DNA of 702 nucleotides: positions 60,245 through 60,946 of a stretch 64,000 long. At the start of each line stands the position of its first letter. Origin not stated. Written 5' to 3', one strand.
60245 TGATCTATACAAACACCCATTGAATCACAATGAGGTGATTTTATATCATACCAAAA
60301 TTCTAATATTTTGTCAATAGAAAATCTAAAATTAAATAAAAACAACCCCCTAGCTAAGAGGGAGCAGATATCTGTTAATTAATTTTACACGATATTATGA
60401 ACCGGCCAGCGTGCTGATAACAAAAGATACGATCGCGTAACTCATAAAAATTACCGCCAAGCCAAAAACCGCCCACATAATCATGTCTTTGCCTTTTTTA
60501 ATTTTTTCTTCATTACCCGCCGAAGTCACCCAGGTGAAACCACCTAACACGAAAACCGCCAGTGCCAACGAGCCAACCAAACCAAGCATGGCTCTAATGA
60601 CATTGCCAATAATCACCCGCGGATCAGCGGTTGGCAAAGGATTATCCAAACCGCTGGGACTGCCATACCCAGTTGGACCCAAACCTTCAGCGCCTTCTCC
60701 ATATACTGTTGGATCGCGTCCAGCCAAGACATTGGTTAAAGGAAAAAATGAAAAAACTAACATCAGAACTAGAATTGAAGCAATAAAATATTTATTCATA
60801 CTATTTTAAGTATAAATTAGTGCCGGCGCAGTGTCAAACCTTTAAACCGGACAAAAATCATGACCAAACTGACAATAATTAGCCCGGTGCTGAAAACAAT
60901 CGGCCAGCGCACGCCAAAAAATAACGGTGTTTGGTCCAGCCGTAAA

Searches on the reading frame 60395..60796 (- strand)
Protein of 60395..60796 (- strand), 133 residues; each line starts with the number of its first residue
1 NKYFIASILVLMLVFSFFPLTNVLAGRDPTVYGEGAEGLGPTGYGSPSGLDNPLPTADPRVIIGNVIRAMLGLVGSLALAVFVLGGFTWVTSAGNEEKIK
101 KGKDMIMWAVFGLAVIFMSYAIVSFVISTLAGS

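Call 84: search_protein_families(library=pfam, proteins=[window:60395-60796:-], max_evalue=0.01)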
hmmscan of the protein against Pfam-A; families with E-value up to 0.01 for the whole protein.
window:60395-60796:- (133 aa): 1 family
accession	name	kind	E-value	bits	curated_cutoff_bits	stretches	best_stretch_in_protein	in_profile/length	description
PF18895.5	T4SS_pilin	-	7.3e-10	39.2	26.6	1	61-126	7-71/71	Type IV secretion system pilin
